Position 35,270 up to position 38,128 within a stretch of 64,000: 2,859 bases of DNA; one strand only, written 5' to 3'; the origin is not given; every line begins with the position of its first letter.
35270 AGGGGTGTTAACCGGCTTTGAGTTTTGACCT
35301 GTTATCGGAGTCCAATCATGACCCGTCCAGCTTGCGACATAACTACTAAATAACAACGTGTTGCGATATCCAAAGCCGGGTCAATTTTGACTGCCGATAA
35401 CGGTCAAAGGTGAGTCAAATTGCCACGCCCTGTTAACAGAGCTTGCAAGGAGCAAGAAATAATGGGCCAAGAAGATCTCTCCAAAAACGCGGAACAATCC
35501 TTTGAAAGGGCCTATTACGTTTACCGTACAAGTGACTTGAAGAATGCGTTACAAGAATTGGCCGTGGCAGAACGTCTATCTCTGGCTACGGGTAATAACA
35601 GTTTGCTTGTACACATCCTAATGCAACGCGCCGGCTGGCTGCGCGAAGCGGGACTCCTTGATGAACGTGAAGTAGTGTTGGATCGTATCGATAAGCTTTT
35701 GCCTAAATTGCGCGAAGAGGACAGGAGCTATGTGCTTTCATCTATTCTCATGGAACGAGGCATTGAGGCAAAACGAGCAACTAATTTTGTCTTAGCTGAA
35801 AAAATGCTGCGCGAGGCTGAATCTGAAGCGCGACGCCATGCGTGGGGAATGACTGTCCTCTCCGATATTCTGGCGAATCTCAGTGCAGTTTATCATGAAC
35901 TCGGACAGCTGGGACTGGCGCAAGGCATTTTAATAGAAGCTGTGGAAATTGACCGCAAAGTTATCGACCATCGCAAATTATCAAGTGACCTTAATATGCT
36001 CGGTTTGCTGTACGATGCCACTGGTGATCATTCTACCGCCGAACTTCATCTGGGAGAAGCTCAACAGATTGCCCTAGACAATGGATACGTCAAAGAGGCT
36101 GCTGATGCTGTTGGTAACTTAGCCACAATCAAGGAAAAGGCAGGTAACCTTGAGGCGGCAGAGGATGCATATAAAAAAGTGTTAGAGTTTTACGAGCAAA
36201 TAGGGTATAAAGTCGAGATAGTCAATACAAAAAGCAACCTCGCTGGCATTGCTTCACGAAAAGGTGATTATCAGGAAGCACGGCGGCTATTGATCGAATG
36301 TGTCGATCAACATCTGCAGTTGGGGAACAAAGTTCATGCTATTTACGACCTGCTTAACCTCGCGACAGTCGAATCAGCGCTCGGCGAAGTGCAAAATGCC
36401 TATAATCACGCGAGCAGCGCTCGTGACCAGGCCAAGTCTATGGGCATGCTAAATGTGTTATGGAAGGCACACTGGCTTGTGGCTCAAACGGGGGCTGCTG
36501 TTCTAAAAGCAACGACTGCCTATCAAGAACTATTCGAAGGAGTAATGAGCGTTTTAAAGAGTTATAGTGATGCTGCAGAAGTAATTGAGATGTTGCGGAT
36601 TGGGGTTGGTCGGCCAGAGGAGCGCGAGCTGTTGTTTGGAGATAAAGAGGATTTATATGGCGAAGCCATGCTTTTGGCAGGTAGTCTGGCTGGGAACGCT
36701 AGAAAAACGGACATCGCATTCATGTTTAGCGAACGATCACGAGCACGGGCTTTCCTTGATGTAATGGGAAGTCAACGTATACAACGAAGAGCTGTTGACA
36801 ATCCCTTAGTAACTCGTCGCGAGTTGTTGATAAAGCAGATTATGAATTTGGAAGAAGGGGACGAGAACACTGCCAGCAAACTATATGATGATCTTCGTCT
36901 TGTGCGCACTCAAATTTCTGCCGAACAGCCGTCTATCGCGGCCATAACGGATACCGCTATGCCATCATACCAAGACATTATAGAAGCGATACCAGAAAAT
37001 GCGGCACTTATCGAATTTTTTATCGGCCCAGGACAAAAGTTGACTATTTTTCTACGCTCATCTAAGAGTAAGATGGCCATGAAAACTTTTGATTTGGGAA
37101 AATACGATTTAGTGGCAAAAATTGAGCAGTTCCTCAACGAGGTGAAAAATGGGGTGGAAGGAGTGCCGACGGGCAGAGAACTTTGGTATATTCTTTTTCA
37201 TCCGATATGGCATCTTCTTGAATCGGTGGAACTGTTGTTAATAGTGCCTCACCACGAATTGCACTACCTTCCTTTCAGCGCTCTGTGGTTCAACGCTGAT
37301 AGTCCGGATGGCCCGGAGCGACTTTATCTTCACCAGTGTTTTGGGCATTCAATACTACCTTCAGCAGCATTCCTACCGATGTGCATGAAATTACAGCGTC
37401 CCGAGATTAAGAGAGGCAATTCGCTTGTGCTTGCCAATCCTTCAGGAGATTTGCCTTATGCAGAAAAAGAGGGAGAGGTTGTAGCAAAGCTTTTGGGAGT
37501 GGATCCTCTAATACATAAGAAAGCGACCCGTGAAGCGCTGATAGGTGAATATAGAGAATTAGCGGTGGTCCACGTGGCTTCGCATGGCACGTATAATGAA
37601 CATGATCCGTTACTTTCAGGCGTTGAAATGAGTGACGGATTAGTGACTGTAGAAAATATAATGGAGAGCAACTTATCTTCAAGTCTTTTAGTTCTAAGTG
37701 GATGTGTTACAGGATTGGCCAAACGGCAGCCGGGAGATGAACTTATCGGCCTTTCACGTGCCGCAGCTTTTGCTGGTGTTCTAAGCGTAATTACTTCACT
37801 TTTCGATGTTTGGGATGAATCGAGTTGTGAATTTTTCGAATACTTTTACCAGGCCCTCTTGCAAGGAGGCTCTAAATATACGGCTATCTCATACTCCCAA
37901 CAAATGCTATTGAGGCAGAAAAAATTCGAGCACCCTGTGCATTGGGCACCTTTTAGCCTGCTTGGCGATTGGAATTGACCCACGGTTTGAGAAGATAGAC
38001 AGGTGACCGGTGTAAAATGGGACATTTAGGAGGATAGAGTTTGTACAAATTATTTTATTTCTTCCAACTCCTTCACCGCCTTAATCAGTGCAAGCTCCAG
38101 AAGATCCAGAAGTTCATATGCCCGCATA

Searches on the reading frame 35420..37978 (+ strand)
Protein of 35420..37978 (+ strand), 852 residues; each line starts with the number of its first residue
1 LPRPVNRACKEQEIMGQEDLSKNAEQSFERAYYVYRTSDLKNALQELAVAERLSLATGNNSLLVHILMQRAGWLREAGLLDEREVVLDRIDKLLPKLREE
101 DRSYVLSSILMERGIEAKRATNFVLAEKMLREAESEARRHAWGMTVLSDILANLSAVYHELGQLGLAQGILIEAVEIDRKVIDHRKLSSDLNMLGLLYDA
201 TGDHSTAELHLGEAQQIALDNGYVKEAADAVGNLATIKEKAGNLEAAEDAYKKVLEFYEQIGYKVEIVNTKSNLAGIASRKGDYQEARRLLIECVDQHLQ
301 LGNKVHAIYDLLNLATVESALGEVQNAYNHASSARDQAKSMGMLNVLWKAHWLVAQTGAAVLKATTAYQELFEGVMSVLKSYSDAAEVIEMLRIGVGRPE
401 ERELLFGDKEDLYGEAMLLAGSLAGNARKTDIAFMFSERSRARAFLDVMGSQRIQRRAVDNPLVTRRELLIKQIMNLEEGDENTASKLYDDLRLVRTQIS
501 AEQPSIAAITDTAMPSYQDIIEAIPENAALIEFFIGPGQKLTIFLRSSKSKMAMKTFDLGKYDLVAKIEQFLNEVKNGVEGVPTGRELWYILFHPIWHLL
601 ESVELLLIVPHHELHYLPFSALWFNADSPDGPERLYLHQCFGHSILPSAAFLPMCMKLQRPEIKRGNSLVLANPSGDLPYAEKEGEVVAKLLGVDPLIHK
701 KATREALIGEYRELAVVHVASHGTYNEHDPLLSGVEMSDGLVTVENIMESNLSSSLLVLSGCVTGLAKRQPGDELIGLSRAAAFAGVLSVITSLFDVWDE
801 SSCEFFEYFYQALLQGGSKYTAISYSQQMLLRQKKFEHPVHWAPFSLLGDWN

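Call 3: search_protein_families(library=pfam, proteins=[window:35420-37978:+], max_evalue=0.1)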
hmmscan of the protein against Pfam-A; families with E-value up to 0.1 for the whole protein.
window:35420-37978:+ (852 aa): 15 families
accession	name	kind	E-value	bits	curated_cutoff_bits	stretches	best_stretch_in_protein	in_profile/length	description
PF12770.12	CHAT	-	4.3e-49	168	24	1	583-850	2-289/289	CHAT domain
PF13424.12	TPR_12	-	6.8e-18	65.1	30.1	3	150-218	5-75/77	Tetratricopeptide repeat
PF13374.12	TPR_10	-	4.8e-11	42.7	27.5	2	270-295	4-29/42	Tetratricopeptide repeat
PF13181.12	TPR_8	-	2.3e-08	34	25.7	1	229-258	2-31/34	Tetratricopeptide repeat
PF14938.12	SNAP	-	3.1e-06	27.3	25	1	203-292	89-179/282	Soluble NSF attachment protein, SNAP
PF17874.7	TPR_MalT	-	3.8e-06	26.9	45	1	193-331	45-184/336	MalT-like TPR region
PF07719.23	TPR_2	-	6.4e-05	23.2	27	0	232-259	5-32/34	Tetratricopeptide repeat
PF00515.34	TPR_1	-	0.00016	21.8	27.8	1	229-258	2-31/34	Tetratricopeptide repeat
PF13176.12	TPR_7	-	0.00082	19.7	27.9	0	272-303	3-34/36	Tetratricopeptide repeat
PF24885.1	TPR_NPHP3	-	0.0011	18.8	100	0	146-217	97-212/239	Nephrocystin-3 TPR domain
PF10602.15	RPN7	-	0.0019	18.4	29.6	1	241-340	9-108/174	26S proteasome subunit RPN7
PF12862.13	ANAPC5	-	0.0026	18.2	23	1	279-334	9-64/91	Anaphase-promoting complex subunit 5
PF13428.12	TPR_14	-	0.0045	18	23.5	0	234-257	7-30/44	Tetratricopeptide repeat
PF13431.12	TPR_17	-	0.014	16.1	24.4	0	148-168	13-33/34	Tetratricopeptide repeat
PF14559.12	TPR_19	-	0.018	15.8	25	0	202-256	5-53/68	Tetratricopeptide repeat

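Call 4: search_protein_families(library=padloc, proteins=[window:35420-37978:+], max_evalue=0.1)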
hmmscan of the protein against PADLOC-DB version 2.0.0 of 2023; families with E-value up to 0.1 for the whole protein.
window:35420-37978:+ (852 aa): 2 families
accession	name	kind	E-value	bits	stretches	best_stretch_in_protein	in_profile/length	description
PDLC03832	BovA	-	0.0001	19.5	1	676-832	502-668/711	-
PDLC04448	PDC-M14B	-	0.023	12.2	1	470-529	195-253/275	-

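Call 5: search_protein_families(library=ncbifam, proteins=[window:35420-37978:+], max_evalue=0.1)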
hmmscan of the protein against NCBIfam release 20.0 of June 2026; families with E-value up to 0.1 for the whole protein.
window:35420-37978:+ (852 aa): 6 families
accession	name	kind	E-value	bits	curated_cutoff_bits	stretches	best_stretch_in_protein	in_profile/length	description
NF041717.1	HaaA_phane_TPR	equivalog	1.7e-13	49.6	1125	1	129-338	534-742/882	cyclophane-containing RiPP biosynthesis TPR protein HaaT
NF053520.1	HK_Porph_FimS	equivalog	3.2e-06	25.7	600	1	145-225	201-281/618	sensor histidine kinase FimS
NF053617.1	SARPRegAfsRStmc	equivalog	2.3e-05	22.6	1430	1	226-357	734-865/986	SARP-family global regulator AfsR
NF041237.1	CAS_csx29_CRASP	exception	8.2e-05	21.6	300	1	606-810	424-625/670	type III-E CRISPR-associated TPR-CHAT protein Csx29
NF053720.1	NsdA_fam_reg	subfamily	0.0061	16.1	75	0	195-261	336-401/432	NsdA family TPR-like regulatory protein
NF041707.1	rSAM_YhhB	equivalog_domain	0.079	11.9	445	0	357-392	147-182/369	cyclophane-forming radical SAM/SPASM peptide maturase YhhB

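Call 28: find_homologous_proteins(query=window:35462-37978:+)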
Query window:35462-37978:+ (838 aa): 80 proteins with E <= 0.001 among 8000 candidates.
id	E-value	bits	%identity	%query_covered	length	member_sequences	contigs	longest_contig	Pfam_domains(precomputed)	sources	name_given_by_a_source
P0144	0.0e+0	1859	100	100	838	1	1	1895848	PF17874.8,PF13424.13,PF14938.13,PF12770.13,PF13181.13,PF13374.13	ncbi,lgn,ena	-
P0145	3.8e-270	917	53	99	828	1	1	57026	PF17874.8,PF00515.35,PF13424.13,PF14938.13,PF13428.13,PF12770.13,PF13181.13,PF07719.24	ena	-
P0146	2.1e-267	908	53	99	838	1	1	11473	PF17874.8,PF13424.13,PF12770.13,PF13374.13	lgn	-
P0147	3.9e-242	824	50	98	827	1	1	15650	PF17874.8,PF13424.13,PF14938.13,PF12770.13,PF07719.24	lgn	-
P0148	6.2e-231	787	48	99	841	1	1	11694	PF14559.13,PF13431.13,PF17874.8,PF00515.35,PF13424.13,PF13432.13,PF13428.13,PF12770.13,PF07719.24,PF13374.13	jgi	jgi:CHAT domain-containing protein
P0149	2.7e-221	755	46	97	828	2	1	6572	PF17874.8,PF13424.13,PF14938.13,PF12770.13,PF07719.24,PF13374.13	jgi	jgi:CHAT domain-containing protein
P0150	2.4e-217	742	47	97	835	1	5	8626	PF13431.13,PF17874.8,PF00515.35,PF13424.13,PF13176.13,PF14938.13,PF12770.13,PF13181.13,PF07719.24,PF13374.13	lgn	-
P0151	3.1e-190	653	42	98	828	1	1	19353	PF07721.21,PF17874.8,PF13424.13,PF13432.13,PF12770.13,PF13181.13,PF07719.24,PF13374.13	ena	-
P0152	3.4e-189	649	42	95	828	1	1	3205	PF17874.8,PF13424.13,PF12770.13,PF13181.13,PF07719.24,PF13374.13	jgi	jgi:CHAT domain-containing protein/tetratricopeptide (TPR) repeat protein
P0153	3.1e-181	623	40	99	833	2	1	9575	PF13424.13,PF12770.13,PF13374.13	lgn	-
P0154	6.9e-130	453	35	98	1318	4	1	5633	PF13424.13,PF12770.13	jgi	jgi:tetratricopeptide (TPR) repeat protein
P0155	2.4e-123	431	49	58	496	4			PF17874.8,PF00515.35,PF13424.13,PF13181.13,PF07719.24,PF13174.13,PF13374.13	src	-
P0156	2.5e-47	180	27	84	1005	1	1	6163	PF12862.14,PF25058.2,PF10579.15,PF13176.13,PF13428.13,PF12770.13,PF13374.13,PF14559.13,PF25068.3,PF17874.8,PF00515.35,PF13424.13,PF13432.13,PF13181.13,PF07719.24,PF13174.13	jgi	jgi:CHAT domain-containing protein/Tfp pilus assembly protein PilF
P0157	1.5e-37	148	27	75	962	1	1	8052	PF00515.35,PF13424.13,PF14938.13,PF13432.13,PF12770.13,PF07719.24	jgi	jgi:CHAT domain-containing protein/tetratricopeptide (TPR) repeat protein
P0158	2.7e-37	147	28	68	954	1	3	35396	PF10602.16,PF13414.13,PF00515.35,PF12895.14,PF13424.13,PF13176.13,PF14938.13,PF12770.13,PF07719.24,PF13374.13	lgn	-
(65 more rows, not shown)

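Call 29: find_encoding_contigs(protein=P0145, flank=7000, max_places=1)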
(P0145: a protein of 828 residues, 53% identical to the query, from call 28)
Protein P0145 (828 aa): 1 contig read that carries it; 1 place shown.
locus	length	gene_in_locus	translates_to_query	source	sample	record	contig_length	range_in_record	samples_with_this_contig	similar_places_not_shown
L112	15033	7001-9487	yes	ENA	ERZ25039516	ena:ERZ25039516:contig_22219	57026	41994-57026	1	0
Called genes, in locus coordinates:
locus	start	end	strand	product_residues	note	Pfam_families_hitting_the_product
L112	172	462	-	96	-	PF09722:Xre_MbcA_ParS_C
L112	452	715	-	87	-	-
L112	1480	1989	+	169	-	-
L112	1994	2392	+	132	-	PF00082:Peptidase_S8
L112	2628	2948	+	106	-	-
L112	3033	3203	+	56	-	-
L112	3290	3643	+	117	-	-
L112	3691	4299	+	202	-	-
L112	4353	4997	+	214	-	-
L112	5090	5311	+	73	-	-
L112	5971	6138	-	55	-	-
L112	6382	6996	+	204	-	-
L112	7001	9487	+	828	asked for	PF00515:TPR_1 (faint), PF07719:TPR_2 (faint), PF13181:TPR_8 (faint), PF13428:TPR_14 (faint), PF17874:TPR_MalT (weak), PF13424:TPR_12, PF14938:SNAP, PF12770:CHAT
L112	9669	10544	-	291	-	PF12833:HTH_18, PF00165:HTH_AraC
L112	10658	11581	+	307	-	PF02558:ApbA, PF03721:UDPG_MGDP_dh_N, PF08546:ApbA_C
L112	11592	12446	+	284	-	PF13483:Lactamase_B_3 (weak), PF12706:Lactamase_B_2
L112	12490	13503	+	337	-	PF08240:ADH_N, PF01262:AlaDh_PNT_C (weak), PF16912:Glu_dehyd_C, PF00107:ADH_zinc_N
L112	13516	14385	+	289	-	PF01557:FAA_hydrolase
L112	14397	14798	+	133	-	PF00903:Glyoxalase, PF13468:Glyoxalase_3 (weak), PF13669:Glyoxalase_4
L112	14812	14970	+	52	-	-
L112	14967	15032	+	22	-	?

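Call 30: find_encoding_contigs(protein=P0146, flank=7000, max_places=1)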
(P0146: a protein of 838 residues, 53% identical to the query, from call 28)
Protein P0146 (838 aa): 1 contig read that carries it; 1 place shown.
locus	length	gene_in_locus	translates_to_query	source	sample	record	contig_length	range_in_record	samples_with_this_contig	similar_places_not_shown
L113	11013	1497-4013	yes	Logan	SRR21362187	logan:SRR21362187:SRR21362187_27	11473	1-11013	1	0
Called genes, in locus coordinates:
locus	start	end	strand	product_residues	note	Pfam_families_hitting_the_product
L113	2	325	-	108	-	?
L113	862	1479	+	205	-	-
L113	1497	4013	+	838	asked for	PF13374:TPR_10 (faint), PF17874:TPR_MalT (faint), PF13424:TPR_12 (weak), PF12770:CHAT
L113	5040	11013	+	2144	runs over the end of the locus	?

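Call 31: find_encoding_contigs(protein=P0147, flank=7000, max_places=1)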
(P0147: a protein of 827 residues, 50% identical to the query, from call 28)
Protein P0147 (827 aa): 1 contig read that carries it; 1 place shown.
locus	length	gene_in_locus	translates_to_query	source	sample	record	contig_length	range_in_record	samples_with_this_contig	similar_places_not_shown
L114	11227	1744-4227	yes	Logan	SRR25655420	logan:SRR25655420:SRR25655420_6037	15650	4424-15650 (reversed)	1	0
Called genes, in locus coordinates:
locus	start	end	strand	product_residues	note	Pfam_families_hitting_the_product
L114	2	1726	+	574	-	?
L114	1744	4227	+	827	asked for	PF07719:TPR_2 (faint), PF17874:TPR_MalT (weak), PF13424:TPR_12 (weak), PF14938:SNAP (weak), PF12770:CHAT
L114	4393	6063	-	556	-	PF12770:CHAT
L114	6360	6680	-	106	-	-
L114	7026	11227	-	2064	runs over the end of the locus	PF13176:TPR_7 (faint), PF13181:TPR_8 (faint), PF13424:TPR_12, PF17874:TPR_MalT (weak), PF13424:TPR_12, PF17874:TPR_MalT, PF13424:TPR_12, PF12770:CHAT, +6 more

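Call 32: find_encoding_contigs(protein=P0148, flank=7000, max_places=1)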
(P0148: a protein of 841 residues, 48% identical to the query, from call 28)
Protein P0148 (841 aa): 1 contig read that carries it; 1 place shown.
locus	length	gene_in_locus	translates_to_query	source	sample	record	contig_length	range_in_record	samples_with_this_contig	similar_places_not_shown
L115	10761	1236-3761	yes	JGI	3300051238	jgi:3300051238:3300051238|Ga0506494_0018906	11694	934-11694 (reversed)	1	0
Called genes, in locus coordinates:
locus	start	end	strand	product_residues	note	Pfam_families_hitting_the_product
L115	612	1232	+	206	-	-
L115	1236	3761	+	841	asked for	PF14559:TPR_19 (faint), PF17874:TPR_MalT (weak), PF00515:TPR_1 (faint), PF07719:TPR_2 (faint), PF13374:TPR_10 (faint), PF13424:TPR_12, PF13432:TPR_16 (weak), PF12770:CHAT, +2 more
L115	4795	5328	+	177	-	-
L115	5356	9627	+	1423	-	PF13749:HATPase_c_4, PF20703:nSTAND1, PF23381:Beta-prop_IFT122_1st, PF23414:Beta-prop_EML_2, PF24814:WD40_Prp19, PF25173:Beta-prop_WDR3_1st, PF25174:Beta-prop_THOC3, PF25175:Beta-prop_WDR5, +14 more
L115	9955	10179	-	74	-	-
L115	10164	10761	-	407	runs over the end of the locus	-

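Call 39: find_encoding_contigs(protein=P0151, flank=6000, max_places=1)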
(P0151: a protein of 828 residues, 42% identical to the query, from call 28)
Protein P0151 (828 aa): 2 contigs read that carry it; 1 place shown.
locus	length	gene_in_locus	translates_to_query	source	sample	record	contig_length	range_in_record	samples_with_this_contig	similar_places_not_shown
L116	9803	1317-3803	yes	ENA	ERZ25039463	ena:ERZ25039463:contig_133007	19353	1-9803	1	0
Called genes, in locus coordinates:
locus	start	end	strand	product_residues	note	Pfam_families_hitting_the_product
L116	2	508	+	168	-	?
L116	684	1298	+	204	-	-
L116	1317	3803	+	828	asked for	PF07721:TPR_4 (faint), PF13432:TPR_16 (faint), PF17874:TPR_MalT, PF07719:TPR_2 (faint), PF13181:TPR_8 (faint), PF13374:TPR_10 (faint), PF13424:TPR_12, PF12770:CHAT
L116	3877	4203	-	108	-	PF01544:CorA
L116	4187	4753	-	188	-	PF01544:CorA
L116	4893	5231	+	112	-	PF03551:PadR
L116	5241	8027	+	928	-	PF12704:MacB_PCD, PF02687:FtsX, PF12704:MacB_PCD, PF02687:FtsX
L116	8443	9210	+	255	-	-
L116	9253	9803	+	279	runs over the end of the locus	PF07992:Pyr_redox_2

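Call 61: find_encoding_contigs(protein=P0144, flank=10000, max_places=2)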
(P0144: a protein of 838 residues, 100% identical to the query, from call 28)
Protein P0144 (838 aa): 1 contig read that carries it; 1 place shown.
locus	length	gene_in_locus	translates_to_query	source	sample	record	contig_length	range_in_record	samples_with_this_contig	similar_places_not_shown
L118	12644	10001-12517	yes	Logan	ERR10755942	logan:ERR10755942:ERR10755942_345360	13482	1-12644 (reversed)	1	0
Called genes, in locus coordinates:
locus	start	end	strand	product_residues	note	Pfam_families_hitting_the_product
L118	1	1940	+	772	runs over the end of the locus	PF02463:SMC_N (weak), PF13175:AAA_15, PF13304:AAA_21 (faint), PF13476:AAA_23, PF13555:AAA_29 (weak), PF13175:AAA_15, PF20469:OLD-like_TOPRIM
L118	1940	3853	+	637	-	PF00580:UvrD-helicase, PF13245:AAA_19, PF00580:UvrD-helicase (weak)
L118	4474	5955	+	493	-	PF00665:rve (weak), PF22483:Mu-transpos_C_2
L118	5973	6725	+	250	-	PF01695:IstB_IS21, PF20720:nSTAND3 (weak)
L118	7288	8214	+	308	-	-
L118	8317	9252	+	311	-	PF00882:Zn_dep_PLPC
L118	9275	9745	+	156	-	-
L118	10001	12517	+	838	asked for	PF13181:TPR_8 (faint), PF13374:TPR_10 (faint), PF13424:TPR_12, PF14938:SNAP (weak), PF17874:TPR_MalT (weak), PF13424:TPR_12 (weak), PF12770:CHAT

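Call 69: search_solved_structures(query=A4, max_evalue=1)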
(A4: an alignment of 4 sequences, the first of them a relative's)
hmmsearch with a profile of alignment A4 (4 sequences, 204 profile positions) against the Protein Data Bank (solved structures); distinct sequences matched with E-value up to 1: 0.

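Call 70: search_protein_families(library=padloc, proteins=[L112:6382-6993:+, L115:612-1229:+, L114:2-1723:+], max_evalue=0.01)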
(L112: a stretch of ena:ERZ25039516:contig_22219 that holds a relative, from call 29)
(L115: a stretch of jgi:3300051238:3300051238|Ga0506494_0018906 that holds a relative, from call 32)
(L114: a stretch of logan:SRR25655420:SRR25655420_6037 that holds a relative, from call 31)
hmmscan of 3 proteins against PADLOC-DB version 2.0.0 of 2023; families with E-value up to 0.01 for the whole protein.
L112:6382-6993:+ (204 aa): 0 families

L115:612-1229:+ (206 aa): 0 families

L114:2-1723:+ (574 aa): 0 families

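Call 92: find_encoding_contigs(protein=P0150, flank=4000, max_places=1)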
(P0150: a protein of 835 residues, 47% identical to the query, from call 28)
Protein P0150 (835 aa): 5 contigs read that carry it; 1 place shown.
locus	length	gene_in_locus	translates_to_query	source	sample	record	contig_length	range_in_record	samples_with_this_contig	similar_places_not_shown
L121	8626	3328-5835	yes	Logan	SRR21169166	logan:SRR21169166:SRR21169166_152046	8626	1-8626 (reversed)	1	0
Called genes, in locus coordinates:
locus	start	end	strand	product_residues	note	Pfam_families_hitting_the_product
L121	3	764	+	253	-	?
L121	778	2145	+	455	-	PF00067:p450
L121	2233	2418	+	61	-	-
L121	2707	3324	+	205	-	-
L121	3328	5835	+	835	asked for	PF07719:TPR_2 (faint), PF17874:TPR_MalT (faint), PF00515:TPR_1 (faint), PF13181:TPR_8 (faint), PF13374:TPR_10 (faint), PF13431:TPR_17 (faint), PF13424:TPR_12, PF12770:CHAT, +2 more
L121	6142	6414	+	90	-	PF13428:TPR_14 (weak), PF00515:TPR_1 (weak), PF07719:TPR_2, PF13181:TPR_8 (faint), PF13431:TPR_17 (faint), PF13432:TPR_16, PF13414:TPR_11, PF14559:TPR_19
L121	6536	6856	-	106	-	-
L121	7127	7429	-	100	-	-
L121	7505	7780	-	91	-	-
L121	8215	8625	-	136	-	?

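Call 93: find_encoding_contigs(protein=P0153, flank=4000, max_places=1)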
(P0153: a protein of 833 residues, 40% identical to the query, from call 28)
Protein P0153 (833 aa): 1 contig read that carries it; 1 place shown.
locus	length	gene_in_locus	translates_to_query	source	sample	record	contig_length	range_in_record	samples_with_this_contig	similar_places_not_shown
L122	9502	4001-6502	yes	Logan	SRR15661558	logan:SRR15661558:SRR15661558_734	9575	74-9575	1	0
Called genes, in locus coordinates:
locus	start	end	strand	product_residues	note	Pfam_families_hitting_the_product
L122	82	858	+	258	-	PF00702:Hydrolase (faint), PF05116:S6PP, PF08282:Hydrolase_3, PF12710:HAD (faint)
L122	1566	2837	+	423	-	PF04055:Radical_SAM, PF13353:Fer4_12, PF13186:SPASM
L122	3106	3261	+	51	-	-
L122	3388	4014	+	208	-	-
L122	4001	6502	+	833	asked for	PF13374:TPR_10 (faint), PF13424:TPR_12 (faint), PF12770:CHAT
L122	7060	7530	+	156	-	PF04073:tRNA_edit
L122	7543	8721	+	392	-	PF07969:Amidohydro_3 (weak), PF01979:Amidohydro_1, PF07969:Amidohydro_3 (weak)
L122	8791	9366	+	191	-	PF14512:TM1586_NiRdase (faint), PF00881:Nitroreductase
